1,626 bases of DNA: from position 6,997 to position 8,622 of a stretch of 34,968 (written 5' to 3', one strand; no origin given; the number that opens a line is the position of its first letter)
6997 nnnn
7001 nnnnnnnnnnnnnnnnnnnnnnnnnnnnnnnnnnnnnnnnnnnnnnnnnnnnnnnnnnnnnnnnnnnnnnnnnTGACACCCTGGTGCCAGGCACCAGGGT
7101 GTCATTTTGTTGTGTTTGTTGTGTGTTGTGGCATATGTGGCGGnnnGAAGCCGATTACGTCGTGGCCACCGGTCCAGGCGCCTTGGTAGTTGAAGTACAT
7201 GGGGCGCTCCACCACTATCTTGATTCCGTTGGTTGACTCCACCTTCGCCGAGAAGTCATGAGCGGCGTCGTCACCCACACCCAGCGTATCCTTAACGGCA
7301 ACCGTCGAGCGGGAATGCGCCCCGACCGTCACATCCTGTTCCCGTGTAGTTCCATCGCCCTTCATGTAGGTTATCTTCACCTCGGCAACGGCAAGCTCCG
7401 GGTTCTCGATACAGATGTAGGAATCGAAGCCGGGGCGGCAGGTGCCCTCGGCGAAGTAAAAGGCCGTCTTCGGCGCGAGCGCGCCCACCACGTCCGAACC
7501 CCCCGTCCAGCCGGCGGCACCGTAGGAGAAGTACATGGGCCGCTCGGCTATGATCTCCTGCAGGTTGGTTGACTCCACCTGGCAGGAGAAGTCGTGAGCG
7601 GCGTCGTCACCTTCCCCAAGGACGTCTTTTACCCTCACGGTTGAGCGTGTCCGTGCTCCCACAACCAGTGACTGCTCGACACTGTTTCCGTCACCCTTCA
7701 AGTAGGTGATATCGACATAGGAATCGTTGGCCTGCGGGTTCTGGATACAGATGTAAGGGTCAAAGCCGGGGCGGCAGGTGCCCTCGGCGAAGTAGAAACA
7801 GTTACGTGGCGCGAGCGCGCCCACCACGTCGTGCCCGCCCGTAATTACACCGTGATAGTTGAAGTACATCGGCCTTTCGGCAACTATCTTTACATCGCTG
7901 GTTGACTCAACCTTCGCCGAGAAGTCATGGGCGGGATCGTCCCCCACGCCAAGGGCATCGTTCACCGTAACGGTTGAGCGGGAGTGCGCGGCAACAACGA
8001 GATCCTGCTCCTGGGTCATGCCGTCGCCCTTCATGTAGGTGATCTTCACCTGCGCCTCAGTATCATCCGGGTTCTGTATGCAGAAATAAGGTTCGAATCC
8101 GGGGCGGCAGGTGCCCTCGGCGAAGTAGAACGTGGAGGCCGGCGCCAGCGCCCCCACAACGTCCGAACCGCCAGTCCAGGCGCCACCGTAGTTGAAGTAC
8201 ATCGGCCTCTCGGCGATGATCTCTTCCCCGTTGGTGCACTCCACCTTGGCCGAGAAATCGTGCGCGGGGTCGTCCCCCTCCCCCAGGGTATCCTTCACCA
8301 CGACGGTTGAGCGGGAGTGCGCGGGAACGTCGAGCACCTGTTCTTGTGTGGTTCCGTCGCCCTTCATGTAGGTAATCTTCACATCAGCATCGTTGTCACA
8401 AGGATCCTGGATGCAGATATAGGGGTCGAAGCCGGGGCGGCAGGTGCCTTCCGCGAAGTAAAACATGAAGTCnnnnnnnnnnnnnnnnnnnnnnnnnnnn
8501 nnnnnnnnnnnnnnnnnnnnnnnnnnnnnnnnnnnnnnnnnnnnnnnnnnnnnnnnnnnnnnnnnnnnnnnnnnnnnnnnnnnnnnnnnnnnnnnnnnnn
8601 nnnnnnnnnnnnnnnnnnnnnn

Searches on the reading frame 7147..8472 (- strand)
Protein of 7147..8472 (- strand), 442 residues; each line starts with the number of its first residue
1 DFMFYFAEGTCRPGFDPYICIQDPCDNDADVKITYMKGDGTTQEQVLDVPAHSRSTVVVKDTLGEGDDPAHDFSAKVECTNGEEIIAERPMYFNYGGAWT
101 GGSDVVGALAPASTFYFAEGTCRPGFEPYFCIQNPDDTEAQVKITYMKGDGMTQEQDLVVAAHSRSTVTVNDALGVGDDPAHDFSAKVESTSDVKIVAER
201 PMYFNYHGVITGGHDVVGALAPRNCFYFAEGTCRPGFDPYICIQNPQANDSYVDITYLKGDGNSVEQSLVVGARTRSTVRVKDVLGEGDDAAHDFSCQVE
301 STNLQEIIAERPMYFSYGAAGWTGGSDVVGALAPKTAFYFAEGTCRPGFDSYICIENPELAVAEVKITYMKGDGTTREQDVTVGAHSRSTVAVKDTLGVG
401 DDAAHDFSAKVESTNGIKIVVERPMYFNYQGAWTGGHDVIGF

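Call 70: predict_structure(alignment_id=A4)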
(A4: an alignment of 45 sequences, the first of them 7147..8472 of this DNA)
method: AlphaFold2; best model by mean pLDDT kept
length: 442 residues; sequences in the alignment: 45
mean_pLDDT: 89.0   pTM: 0.89
mean pLDDT of the five models: 89.0, 88.8, 88.1, 87.8, 87.4
residues with pLDDT >= 90: 290; 70-90: 116; 50-70: 35; < 50: 1
segments of 3 or more residues with pLDDT < 50: none
pLDDT, mean of each block of 10 residues (from residue 1): 91 93 94 93 95 94 91 96 95 75 90 93 85 96 86 89 92 73 70 96 80 87 94 91 94 95 93 91 92 92 95 76 81 95 88 96 96 87 95 80 75 98 84 77 80
secondary structure, 60 per line:
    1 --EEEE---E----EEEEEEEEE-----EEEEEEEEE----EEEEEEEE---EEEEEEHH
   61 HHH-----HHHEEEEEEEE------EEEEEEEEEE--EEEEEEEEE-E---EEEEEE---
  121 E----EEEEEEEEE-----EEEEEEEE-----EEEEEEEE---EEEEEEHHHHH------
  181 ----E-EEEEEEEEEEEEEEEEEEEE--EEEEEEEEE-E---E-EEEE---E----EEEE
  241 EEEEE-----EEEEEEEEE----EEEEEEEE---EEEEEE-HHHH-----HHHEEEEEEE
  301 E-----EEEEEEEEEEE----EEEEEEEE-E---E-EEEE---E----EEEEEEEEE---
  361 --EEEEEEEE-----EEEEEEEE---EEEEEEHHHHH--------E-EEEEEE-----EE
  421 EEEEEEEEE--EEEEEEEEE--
elements in order: E3-6 E15-23 E29-37 E42-49 E53-58 H59-63 E72-79 E86-95 E98-106 E112-117 E126-134 E140-147 E153-160 E164-169 H170-174 E187-206 E209-217 E225-228 E237-245 E251-259 E264-271 E275-280 H282-285 E294-301 E307-317 E322-329 E337-340 E349-357 E363-370 E376-383 E387-392 H393-397 E408-413 E419-429 E432-440
